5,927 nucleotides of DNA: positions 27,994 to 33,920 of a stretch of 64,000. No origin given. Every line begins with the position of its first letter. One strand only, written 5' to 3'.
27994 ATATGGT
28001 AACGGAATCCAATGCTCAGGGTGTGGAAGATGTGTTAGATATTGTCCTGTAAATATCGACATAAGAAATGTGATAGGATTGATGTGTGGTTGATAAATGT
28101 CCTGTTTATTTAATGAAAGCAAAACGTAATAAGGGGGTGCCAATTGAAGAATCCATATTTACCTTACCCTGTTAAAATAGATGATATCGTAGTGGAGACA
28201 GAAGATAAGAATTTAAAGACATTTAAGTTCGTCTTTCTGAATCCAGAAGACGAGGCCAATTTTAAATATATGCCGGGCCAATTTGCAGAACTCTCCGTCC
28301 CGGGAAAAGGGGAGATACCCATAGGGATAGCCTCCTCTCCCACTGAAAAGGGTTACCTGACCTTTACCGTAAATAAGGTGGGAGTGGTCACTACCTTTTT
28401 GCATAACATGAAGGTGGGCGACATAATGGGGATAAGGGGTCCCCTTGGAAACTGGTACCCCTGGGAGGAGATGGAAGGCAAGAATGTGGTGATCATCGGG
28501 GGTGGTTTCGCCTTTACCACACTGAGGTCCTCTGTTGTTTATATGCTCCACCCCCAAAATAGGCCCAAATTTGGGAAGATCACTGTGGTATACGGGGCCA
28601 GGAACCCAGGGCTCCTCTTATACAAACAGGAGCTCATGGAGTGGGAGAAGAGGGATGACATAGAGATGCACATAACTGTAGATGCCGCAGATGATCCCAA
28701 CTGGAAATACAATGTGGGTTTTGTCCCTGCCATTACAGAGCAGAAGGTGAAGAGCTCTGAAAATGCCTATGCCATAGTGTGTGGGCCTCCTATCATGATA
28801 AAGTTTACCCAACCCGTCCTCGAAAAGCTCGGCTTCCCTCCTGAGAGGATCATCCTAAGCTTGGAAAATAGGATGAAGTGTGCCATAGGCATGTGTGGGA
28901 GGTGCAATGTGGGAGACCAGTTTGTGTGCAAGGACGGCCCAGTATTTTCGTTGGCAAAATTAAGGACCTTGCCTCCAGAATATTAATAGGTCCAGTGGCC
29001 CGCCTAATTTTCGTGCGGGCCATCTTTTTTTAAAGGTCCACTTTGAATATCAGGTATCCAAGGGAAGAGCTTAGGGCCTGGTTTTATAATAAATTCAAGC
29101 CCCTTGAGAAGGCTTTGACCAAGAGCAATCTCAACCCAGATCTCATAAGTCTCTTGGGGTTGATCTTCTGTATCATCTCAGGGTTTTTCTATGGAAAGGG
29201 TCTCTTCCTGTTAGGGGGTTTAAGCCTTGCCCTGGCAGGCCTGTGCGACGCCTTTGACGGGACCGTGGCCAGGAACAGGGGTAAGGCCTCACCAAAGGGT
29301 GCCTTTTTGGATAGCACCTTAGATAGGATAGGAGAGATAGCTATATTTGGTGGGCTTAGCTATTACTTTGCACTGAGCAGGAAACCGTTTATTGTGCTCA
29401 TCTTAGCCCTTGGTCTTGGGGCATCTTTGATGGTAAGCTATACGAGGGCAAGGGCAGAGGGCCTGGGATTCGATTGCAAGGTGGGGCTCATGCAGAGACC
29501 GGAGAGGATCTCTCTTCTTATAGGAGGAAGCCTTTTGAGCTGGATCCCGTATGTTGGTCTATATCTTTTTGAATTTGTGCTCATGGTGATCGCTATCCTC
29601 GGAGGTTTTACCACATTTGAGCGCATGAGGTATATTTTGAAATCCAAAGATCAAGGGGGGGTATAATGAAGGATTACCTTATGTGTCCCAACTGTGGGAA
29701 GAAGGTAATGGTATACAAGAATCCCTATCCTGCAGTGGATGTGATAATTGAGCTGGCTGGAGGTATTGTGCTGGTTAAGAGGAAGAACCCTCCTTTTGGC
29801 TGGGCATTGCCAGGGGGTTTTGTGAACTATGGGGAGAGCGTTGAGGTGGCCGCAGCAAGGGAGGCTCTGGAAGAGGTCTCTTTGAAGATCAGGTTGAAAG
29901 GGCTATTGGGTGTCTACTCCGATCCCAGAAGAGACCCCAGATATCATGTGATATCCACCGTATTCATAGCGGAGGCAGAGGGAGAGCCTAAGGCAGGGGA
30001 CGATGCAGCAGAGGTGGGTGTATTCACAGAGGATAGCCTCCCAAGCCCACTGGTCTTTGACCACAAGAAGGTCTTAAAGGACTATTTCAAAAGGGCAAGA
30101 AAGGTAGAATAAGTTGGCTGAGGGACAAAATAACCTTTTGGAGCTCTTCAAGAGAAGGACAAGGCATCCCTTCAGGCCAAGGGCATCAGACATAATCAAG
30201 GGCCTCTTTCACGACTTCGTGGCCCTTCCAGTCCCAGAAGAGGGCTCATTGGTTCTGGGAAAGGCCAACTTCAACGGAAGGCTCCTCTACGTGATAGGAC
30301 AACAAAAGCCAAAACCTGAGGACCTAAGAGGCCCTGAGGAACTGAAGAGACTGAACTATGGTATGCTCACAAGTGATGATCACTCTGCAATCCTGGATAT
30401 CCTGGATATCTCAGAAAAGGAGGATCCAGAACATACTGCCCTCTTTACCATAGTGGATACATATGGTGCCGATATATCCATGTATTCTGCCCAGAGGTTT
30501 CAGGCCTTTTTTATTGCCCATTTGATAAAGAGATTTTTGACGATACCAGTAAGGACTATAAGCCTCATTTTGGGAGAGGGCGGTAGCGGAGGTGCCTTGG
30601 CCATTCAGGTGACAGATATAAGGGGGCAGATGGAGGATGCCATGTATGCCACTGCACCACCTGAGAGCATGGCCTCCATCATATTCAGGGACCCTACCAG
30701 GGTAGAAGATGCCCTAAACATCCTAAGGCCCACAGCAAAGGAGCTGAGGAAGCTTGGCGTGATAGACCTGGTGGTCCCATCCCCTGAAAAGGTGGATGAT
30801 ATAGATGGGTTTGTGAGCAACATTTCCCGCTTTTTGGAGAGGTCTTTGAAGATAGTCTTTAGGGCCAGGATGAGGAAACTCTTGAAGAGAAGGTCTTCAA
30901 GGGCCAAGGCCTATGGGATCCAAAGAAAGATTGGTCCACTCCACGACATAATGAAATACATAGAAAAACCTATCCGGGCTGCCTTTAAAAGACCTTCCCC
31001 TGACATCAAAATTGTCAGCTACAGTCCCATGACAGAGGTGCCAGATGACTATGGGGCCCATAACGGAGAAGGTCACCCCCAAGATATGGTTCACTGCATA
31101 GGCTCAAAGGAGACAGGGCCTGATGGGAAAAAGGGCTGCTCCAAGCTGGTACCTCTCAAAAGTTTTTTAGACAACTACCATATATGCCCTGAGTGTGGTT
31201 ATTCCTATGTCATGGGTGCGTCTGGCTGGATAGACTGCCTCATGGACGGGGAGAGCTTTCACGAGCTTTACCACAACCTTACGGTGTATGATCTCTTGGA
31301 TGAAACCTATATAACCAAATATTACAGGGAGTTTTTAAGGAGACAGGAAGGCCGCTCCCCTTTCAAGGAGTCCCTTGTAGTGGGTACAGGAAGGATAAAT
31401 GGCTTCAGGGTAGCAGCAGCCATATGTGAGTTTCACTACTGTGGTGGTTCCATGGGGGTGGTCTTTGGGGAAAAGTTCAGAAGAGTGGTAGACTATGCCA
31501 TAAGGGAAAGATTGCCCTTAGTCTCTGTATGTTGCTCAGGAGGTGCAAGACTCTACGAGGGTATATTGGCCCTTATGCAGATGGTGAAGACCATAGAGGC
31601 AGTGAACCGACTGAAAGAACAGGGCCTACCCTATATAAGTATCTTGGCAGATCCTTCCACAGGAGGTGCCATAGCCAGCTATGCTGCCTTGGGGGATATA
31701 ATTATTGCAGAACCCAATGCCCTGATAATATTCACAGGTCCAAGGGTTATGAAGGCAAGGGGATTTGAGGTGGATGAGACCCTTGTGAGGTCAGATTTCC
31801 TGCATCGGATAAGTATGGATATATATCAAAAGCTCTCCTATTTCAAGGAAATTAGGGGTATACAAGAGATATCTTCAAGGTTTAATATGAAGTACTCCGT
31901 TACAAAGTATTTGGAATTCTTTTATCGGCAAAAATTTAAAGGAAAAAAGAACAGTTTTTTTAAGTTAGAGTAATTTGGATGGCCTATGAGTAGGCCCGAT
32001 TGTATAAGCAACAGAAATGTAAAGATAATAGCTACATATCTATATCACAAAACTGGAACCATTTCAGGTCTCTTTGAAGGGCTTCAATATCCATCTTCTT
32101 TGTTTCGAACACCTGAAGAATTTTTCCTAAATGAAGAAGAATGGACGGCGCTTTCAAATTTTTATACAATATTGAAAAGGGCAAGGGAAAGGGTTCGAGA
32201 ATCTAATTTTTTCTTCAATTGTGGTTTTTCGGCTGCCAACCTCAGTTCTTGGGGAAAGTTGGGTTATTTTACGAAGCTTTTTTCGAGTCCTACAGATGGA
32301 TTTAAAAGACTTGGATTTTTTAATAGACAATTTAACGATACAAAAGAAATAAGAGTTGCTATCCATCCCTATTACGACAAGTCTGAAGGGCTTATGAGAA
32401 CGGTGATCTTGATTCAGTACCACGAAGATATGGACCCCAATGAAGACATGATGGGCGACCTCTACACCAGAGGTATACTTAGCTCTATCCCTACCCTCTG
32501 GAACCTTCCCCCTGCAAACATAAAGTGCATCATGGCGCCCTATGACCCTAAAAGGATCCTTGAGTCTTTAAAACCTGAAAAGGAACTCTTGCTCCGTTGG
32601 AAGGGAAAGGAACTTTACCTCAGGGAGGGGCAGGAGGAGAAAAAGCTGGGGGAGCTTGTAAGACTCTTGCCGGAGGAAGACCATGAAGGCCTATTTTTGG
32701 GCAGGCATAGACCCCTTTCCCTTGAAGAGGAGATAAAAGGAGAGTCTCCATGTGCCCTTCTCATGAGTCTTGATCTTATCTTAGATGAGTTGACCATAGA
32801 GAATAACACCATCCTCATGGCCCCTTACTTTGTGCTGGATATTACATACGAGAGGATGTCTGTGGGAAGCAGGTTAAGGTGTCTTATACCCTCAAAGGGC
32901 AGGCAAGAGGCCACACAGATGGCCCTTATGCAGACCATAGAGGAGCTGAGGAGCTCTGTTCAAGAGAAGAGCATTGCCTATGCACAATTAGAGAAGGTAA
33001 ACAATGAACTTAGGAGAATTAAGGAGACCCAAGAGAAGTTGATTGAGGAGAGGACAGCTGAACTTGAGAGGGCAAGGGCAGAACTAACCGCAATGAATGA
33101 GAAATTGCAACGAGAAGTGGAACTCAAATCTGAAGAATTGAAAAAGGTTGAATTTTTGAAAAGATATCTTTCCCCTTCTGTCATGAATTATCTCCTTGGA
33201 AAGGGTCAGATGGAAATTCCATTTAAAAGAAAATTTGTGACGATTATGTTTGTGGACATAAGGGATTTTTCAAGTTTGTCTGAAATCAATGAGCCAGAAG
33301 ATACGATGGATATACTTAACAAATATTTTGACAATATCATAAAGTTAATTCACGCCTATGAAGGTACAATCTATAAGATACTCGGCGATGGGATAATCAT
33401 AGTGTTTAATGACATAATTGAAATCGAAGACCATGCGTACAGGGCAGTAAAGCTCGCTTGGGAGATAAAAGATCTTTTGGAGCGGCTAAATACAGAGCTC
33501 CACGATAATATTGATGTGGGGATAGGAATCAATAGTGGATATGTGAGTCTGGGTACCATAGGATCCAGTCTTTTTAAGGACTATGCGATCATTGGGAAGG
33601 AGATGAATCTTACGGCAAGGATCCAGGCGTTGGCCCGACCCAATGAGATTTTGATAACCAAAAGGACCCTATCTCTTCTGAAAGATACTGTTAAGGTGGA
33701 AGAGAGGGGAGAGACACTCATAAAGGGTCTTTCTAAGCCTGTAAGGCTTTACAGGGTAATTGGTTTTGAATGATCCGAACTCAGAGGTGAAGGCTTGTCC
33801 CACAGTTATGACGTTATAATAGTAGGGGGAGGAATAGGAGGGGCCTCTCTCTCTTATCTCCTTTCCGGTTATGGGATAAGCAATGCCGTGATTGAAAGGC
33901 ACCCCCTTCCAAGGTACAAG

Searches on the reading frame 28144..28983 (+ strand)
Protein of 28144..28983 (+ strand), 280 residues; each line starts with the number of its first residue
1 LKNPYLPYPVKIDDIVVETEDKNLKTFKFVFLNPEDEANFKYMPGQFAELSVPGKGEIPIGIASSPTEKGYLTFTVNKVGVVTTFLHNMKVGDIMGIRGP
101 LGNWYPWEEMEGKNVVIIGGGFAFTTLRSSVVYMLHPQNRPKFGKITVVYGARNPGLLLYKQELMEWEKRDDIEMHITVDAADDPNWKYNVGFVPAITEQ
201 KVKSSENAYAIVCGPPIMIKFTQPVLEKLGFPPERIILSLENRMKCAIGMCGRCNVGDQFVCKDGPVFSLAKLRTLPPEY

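Call 64: search_protein_families(library=pfam, proteins=[window:28144-28983:+], max_evalue=0.00001)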
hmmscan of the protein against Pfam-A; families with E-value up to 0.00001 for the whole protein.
window:28144-28983:+ (280 aa): 3 families
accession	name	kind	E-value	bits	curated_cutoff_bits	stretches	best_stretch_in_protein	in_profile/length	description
PF00175.26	NAD_binding_1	-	1.7e-15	58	22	1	118-223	2-108/109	Oxidoreductase NAD-binding domain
PF10418.14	DHODB_Fe-S_bind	-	1.3e-10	41.3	23.9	1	241-273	1-40/41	Iron-sulfur cluster binding domain of dihydroorotate dehydrogenase B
PF00970.30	FAD_binding_6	-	3.4e-08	34.2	21.1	1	20-105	8-99/99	Oxidoreductase FAD-binding domain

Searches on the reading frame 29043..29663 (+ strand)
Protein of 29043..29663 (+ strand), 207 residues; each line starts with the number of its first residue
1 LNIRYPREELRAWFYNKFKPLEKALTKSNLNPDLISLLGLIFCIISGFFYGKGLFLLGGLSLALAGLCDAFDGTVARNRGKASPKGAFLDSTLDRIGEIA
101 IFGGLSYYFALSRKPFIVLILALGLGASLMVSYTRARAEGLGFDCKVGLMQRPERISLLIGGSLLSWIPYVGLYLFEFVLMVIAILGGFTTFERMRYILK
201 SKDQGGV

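Call 64: search_protein_families(library=pfam, proteins=[window:29043-29663:+], max_evalue=0.00001)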
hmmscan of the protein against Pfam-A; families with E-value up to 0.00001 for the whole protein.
window:29043-29663:+ (207 aa): 1 family
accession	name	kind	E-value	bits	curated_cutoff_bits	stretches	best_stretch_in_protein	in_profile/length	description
PF01066.26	CDP-OH_P_transf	-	8.8e-15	55.8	22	1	31-185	3-147/152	CDP-alcohol phosphatidyltransferase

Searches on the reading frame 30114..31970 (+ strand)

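Call 34: search_protein_families(library=pfam, proteins=[window:30114-31970:+])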
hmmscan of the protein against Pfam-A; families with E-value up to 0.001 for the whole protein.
window:30114-31970:+ (619 aa): 2 families
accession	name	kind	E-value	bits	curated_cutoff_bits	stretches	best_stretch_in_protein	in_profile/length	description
PF03255.19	ACCA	-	1.3e-39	136.7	23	1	16-268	60-310/310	Acetyl co-enzyme A carboxylase carboxyltransferase-like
PF01039.27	Carboxyl_trans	-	5.1e-26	91.8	22.3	2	413-548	38-175/493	Carboxyl transferase domain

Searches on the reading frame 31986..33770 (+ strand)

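Call 34: search_protein_families(library=pfam, proteins=[window:31986-33770:+])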
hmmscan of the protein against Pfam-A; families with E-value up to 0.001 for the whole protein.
window:31986-33770:+ (595 aa): 1 family
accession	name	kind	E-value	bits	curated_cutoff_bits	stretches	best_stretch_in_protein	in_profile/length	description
PF00211.25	Guanylate_cyc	-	8.8e-28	97.6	21.9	1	417-589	8-179/183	Adenylate and Guanylate cyclase catalytic domain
